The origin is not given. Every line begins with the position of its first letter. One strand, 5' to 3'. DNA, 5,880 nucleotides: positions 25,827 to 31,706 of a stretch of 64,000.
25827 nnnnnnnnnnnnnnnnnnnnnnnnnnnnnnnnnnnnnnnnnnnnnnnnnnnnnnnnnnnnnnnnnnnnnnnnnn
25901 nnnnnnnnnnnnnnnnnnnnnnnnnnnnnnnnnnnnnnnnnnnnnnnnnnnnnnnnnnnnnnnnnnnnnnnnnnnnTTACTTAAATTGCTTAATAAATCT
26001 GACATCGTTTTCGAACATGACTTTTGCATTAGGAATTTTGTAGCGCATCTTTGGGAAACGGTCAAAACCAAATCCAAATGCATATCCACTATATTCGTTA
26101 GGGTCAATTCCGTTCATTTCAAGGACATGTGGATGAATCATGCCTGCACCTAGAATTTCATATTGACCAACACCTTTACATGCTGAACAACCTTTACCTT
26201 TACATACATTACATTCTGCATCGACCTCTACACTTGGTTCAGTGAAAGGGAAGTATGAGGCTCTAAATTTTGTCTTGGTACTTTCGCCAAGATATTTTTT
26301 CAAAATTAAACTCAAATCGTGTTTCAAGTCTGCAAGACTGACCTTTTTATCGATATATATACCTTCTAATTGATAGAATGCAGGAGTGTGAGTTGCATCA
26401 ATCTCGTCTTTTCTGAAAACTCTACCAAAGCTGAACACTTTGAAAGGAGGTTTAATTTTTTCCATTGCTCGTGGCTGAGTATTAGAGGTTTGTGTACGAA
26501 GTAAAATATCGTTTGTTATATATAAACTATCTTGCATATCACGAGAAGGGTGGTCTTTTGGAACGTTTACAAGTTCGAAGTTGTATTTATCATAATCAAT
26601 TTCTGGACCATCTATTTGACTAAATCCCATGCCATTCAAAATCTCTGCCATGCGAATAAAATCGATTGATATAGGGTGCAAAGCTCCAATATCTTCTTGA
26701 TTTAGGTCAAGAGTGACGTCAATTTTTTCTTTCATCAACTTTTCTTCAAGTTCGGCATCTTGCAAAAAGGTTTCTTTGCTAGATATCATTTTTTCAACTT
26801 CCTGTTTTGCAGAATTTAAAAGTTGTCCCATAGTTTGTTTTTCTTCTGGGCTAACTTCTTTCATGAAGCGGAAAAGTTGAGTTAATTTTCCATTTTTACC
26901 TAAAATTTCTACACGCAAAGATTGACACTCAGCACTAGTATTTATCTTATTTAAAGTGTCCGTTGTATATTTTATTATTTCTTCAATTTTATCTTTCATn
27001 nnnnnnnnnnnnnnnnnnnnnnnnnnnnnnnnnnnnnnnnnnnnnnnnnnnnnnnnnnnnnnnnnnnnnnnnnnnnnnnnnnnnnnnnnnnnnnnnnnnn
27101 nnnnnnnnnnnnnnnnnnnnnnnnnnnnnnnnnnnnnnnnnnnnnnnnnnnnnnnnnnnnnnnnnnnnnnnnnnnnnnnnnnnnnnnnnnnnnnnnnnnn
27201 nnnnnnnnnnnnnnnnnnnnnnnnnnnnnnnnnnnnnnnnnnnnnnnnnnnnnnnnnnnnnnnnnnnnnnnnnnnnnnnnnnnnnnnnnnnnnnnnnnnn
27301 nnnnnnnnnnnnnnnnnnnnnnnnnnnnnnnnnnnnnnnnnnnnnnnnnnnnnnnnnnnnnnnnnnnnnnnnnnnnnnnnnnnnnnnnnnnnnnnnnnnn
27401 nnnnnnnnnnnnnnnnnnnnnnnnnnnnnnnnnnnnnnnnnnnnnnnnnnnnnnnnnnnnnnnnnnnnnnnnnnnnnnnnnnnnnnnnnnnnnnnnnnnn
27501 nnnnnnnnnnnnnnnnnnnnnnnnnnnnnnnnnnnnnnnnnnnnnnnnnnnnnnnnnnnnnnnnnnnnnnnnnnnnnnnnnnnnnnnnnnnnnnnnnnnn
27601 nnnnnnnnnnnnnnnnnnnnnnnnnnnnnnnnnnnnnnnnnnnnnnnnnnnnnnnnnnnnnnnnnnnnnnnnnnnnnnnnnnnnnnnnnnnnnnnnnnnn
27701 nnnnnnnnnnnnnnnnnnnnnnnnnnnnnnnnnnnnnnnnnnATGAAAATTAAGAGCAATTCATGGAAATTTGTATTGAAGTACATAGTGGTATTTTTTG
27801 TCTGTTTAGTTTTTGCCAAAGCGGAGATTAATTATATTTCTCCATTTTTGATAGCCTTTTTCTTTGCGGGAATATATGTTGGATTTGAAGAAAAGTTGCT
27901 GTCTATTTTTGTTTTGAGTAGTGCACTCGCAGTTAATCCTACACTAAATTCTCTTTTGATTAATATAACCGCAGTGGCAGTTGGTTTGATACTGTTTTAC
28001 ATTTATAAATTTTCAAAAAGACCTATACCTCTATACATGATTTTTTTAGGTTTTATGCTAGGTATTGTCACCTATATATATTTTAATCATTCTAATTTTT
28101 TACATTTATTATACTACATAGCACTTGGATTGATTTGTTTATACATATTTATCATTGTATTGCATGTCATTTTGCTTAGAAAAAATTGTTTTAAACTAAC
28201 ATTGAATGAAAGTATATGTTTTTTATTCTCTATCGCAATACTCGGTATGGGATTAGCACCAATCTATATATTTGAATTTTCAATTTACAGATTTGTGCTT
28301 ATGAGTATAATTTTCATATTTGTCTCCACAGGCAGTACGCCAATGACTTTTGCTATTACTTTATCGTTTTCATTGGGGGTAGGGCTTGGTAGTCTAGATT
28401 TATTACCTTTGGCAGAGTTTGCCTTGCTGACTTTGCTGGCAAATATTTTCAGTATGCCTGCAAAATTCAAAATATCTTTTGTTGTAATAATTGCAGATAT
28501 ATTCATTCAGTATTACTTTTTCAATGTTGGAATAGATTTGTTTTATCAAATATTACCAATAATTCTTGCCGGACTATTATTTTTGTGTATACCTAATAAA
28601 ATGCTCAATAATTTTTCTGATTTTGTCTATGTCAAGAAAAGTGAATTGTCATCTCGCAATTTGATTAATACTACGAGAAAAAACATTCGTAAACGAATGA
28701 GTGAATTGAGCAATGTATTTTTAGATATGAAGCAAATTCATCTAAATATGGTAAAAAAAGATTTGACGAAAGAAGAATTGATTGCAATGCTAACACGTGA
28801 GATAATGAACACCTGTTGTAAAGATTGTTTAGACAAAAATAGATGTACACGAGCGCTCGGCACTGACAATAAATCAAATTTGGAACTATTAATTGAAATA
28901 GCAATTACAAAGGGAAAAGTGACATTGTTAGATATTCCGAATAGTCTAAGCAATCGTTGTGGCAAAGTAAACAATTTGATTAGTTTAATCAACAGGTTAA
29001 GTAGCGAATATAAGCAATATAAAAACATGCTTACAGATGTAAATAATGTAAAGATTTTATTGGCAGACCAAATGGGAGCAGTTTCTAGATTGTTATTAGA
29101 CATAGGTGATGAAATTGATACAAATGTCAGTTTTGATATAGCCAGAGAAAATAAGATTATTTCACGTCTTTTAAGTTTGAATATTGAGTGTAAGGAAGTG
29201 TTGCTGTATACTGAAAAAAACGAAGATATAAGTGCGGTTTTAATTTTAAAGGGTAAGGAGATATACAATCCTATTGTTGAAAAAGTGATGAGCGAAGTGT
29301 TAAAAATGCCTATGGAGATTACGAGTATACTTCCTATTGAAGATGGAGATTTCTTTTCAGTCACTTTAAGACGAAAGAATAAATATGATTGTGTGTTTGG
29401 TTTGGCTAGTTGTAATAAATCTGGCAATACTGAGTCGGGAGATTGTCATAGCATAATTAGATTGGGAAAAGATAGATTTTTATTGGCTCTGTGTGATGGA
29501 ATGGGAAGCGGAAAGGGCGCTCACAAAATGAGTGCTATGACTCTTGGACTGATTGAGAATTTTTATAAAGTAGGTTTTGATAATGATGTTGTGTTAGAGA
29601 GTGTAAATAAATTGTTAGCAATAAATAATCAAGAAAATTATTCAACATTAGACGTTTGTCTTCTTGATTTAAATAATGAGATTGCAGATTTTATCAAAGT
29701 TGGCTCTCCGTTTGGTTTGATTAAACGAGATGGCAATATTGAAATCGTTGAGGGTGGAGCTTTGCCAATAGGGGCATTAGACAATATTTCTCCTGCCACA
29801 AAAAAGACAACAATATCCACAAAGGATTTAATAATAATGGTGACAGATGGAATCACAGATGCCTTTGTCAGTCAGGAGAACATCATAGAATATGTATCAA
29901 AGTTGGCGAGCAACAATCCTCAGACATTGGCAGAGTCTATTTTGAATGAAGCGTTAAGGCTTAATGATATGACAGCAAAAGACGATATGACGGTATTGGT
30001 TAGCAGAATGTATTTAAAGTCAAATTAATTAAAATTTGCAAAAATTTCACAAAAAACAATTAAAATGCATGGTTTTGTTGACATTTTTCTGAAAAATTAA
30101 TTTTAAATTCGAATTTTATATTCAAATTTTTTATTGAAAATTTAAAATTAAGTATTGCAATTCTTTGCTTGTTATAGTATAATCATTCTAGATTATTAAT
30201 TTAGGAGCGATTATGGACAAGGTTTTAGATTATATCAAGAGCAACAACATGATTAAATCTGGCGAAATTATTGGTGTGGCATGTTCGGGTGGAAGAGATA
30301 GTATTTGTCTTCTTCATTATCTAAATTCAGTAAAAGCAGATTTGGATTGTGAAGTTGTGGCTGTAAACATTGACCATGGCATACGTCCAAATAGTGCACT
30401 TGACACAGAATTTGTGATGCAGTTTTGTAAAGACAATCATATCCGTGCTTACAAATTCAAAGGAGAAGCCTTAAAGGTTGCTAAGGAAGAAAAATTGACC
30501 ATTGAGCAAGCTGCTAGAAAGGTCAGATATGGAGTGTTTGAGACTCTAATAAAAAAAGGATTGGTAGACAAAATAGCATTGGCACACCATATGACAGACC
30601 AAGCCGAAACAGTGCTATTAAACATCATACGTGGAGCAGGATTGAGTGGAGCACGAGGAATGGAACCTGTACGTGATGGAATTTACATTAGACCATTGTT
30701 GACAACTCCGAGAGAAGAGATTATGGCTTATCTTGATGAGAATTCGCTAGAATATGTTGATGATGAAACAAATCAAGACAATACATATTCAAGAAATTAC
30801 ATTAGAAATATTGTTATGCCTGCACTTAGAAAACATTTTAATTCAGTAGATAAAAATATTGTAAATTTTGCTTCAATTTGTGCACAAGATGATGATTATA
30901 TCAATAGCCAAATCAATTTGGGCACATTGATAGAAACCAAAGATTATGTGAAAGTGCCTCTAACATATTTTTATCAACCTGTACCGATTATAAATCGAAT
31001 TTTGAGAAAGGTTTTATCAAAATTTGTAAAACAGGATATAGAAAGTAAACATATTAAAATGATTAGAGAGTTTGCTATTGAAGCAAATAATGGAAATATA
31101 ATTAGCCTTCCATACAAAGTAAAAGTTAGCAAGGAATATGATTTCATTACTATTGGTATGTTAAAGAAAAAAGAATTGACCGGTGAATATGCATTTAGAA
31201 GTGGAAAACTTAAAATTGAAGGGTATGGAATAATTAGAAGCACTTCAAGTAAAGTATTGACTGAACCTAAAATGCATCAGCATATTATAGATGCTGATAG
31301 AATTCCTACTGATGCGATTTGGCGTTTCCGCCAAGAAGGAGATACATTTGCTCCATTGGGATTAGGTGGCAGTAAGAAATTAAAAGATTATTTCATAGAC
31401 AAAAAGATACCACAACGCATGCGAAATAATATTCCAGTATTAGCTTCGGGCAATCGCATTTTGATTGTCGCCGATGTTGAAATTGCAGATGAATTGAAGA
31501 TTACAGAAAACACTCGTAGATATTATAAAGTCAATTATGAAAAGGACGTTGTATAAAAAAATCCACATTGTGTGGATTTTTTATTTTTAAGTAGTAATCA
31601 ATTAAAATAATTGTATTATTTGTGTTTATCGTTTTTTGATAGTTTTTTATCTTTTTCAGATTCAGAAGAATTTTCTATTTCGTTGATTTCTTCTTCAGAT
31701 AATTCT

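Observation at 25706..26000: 88-bp x3 tandem array between pheS and pheT that reiterates the pheS stop region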

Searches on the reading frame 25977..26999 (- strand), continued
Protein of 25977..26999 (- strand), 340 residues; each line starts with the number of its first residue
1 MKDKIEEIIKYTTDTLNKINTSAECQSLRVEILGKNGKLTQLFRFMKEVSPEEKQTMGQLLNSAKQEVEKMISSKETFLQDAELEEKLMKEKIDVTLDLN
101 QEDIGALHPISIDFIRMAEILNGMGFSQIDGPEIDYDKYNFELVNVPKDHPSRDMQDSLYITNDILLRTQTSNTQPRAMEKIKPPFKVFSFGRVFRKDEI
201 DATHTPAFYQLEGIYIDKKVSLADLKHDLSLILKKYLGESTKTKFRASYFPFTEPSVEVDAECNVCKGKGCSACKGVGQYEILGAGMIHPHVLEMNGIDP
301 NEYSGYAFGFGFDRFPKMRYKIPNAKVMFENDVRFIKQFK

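Call 58: find_encoding_contigs(protein=P0055, flank=1500, max_places=6)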
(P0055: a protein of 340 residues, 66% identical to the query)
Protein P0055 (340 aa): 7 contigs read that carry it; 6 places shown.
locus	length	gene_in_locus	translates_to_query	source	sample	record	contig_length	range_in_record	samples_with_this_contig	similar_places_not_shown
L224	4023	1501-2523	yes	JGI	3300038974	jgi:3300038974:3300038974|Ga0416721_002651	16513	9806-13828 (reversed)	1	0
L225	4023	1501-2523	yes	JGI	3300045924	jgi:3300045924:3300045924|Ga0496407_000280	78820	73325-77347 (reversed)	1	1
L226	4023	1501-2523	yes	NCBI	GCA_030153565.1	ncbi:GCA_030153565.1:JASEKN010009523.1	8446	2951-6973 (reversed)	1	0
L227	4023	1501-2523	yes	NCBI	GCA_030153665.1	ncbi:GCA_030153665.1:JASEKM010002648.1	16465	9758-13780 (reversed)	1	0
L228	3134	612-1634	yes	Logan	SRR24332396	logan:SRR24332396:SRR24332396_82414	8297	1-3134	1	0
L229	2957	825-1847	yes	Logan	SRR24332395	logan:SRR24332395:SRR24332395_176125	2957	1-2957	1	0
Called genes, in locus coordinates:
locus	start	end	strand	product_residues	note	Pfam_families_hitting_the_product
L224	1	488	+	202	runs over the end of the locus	-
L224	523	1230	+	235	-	PF09560:Spore_YunB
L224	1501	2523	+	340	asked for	PF02912:Phe_tRNA-synt_N, PF01409:tRNA-synt_2d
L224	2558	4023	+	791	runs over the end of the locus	PF01588:tRNA_bind, PF03483:B3_4, PF03484:B5, PF17759:tRNA_synthFbeta, PF03147:FDX-ACB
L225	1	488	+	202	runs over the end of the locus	-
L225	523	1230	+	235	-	PF09560:Spore_YunB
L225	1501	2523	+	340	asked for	PF02912:Phe_tRNA-synt_N, PF01409:tRNA-synt_2d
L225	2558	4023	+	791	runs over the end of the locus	PF01588:tRNA_bind, PF03483:B3_4, PF03484:B5, PF17759:tRNA_synthFbeta, PF03147:FDX-ACB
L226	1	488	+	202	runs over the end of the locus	-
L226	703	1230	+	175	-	PF09560:Spore_YunB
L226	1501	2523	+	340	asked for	PF02912:Phe_tRNA-synt_N, PF01409:tRNA-synt_2d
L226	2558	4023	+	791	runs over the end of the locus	PF01588:tRNA_bind, PF03483:B3_4, PF03484:B5, PF17759:tRNA_synthFbeta, PF03147:FDX-ACB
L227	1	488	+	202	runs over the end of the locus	-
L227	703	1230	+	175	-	PF09560:Spore_YunB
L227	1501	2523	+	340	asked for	PF02912:Phe_tRNA-synt_N, PF01409:tRNA-synt_2d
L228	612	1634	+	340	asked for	PF02912:Phe_tRNA-synt_N, PF01409:tRNA-synt_2d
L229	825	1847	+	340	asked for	PF02912:Phe_tRNA-synt_N, PF01409:tRNA-synt_2d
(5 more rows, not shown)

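Call 59: find_encoding_contigs(protein=P0014, flank=1500, max_places=6)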
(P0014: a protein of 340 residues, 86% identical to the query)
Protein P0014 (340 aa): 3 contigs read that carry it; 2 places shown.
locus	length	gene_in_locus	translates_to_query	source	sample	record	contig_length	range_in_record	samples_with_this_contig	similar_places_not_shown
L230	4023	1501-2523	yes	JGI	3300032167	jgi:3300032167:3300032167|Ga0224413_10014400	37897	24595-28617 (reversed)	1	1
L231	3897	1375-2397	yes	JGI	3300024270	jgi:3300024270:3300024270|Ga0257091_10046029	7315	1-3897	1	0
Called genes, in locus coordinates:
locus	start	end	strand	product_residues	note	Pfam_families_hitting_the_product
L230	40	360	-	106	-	-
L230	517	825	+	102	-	PF01381:HTH_3, PF12844:HTH_19, PF13443:HTH_26 (weak), PF13560:HTH_31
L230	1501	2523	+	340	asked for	PF02912:Phe_tRNA-synt_N, PF01409:tRNA-synt_2d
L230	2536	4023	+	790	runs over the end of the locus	PF01588:tRNA_bind, PF03483:B3_4, PF03484:B5, PF17759:tRNA_synthFbeta, PF03147:FDX-ACB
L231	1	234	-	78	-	?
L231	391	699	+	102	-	PF01381:HTH_3, PF12844:HTH_19, PF13443:HTH_26 (weak), PF13560:HTH_31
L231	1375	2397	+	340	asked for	PF02912:Phe_tRNA-synt_N, PF01409:tRNA-synt_2d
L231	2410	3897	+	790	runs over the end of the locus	PF01588:tRNA_bind, PF03483:B3_4, PF03484:B5, PF17759:tRNA_synthFbeta, PF03147:FDX-ACB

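Call 60: find_encoding_contigs(protein=P0038, flank=1500, max_places=6)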
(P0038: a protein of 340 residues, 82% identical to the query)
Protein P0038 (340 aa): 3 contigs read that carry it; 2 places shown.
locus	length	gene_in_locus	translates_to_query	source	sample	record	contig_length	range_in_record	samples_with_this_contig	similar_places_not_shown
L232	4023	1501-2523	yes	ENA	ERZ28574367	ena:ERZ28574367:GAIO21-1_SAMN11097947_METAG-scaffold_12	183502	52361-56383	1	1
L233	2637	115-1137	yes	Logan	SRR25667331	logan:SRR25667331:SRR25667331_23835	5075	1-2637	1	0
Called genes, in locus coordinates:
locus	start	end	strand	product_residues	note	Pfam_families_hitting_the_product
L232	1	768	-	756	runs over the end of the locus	PF19732:SpoIIE_N, PF07228:SpoIIE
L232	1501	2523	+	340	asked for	PF02912:Phe_tRNA-synt_N, PF01409:tRNA-synt_2d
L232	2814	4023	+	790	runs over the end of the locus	PF01588:tRNA_bind, PF03483:B3_4, PF03484:B5, PF17759:tRNA_synthFbeta, PF03147:FDX-ACB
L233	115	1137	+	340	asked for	PF02912:Phe_tRNA-synt_N, PF01409:tRNA-synt_2d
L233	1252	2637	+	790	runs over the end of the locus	PF01588:tRNA_bind, PF03483:B3_4, PF03484:B5, PF17759:tRNA_synthFbeta, PF03147:FDX-ACB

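Call 61: find_encoding_contigs(protein=P0003, flank=1500, max_places=6)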
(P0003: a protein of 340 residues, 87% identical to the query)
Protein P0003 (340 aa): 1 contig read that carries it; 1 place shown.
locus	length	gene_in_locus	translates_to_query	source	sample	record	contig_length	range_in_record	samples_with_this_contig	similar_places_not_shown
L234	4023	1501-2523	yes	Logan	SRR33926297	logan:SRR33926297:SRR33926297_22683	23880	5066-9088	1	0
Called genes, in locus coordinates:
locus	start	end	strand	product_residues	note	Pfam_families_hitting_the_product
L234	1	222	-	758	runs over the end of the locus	PF19732:SpoIIE_N, PF07228:SpoIIE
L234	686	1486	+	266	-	PF01209:Ubie_methyltran, PF13489:Methyltransf_23 (weak), PF00398:RrnaAD (weak), PF13847:Methyltransf_31, PF08241:Methyltransf_11, PF08242:Methyltransf_12, PF13649:Methyltransf_25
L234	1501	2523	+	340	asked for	PF02912:Phe_tRNA-synt_N, PF01409:tRNA-synt_2d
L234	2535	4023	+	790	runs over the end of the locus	PF01588:tRNA_bind, PF03483:B3_4, PF03484:B5, PF17759:tRNA_synthFbeta, PF03147:FDX-ACB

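Call 62: find_encoding_contigs(protein=P0037, flank=1500, max_places=6)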
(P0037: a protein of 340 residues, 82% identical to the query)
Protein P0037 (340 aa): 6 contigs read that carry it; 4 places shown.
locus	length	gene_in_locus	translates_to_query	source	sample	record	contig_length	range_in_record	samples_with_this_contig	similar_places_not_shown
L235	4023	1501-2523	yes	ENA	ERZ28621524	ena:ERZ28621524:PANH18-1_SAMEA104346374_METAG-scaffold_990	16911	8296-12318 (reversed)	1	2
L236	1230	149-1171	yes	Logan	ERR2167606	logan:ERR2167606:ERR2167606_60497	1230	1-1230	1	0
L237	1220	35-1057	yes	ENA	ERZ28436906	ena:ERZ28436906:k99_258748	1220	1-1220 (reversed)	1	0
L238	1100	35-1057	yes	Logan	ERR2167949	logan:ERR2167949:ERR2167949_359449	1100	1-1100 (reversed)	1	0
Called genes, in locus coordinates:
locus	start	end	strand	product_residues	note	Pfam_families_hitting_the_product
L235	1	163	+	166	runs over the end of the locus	PF02870:Methyltransf_1N (weak), PF01035:DNA_binding_1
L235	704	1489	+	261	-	PF01209:Ubie_methyltran (weak), PF03848:TehB, PF13489:Methyltransf_23, PF07021:MetW (weak), PF13847:Methyltransf_31, PF08241:Methyltransf_11, PF08242:Methyltransf_12 (weak), PF13649:Methyltransf_25, +1 more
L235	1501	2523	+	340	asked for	PF02912:Phe_tRNA-synt_N, PF01409:tRNA-synt_2d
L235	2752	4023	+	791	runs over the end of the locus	PF01588:tRNA_bind, PF03483:B3_4, PF03484:B5, PF17759:tRNA_synthFbeta, PF03147:FDX-ACB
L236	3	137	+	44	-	?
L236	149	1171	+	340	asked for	PF02912:Phe_tRNA-synt_N, PF01409:tRNA-synt_2d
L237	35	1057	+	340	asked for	PF02912:Phe_tRNA-synt_N, PF01409:tRNA-synt_2d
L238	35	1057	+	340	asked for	PF02912:Phe_tRNA-synt_N, PF01409:tRNA-synt_2d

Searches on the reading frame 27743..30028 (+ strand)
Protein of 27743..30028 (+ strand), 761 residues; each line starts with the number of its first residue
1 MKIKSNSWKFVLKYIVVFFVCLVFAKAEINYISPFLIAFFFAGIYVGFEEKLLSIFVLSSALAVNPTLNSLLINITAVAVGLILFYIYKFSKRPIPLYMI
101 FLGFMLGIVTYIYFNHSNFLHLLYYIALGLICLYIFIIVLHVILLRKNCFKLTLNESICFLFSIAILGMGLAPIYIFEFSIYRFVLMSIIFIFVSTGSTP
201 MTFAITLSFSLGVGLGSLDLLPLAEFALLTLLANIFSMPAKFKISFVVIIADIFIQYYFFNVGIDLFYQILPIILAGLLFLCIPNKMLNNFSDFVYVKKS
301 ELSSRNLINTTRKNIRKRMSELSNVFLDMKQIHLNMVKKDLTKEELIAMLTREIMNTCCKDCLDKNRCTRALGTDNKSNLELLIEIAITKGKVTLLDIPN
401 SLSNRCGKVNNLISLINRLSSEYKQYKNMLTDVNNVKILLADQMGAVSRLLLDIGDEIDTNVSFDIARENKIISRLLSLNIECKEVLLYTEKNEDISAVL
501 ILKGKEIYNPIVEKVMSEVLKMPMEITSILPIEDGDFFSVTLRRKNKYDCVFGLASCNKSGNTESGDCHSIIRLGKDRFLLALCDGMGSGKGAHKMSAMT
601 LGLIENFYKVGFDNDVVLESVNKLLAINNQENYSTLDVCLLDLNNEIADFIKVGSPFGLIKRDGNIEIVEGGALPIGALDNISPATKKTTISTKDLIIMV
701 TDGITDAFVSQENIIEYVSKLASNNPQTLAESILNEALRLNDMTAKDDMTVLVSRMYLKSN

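Call 5: search_protein_families(library=pfam, proteins=[window:27743-30028:+])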
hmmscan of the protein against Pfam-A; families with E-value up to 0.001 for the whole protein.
window:27743-30028:+ (761 aa): 2 families
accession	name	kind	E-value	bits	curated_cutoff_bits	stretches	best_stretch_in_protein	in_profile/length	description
PF19732.4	SpoIIE_N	-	5.2e-31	108.3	27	1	10-562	37-603/605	Stage II sporulation protein E N-terminal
PF07228.17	SpoIIE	-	5.2e-30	105.3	25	1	576-756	2-191/192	Stage II sporulation protein E (SpoIIE)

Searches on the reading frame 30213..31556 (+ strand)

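Call 70: search_protein_families(library=pfam, proteins=[window:30213-31556:+], max_evalue=0.00001)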
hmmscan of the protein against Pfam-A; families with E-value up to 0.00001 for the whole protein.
window:30213-31556:+ (447 aa): 2 families
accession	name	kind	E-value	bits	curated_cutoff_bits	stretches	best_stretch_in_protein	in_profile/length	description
PF01171.26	ATP_bind_3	-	7.5e-52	176.1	27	1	21-199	3-181/182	PP-loop family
PF11734.13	TilS_C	-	1.9e-15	56.5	22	1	370-435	3-68/74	TilS substrate C-terminal domain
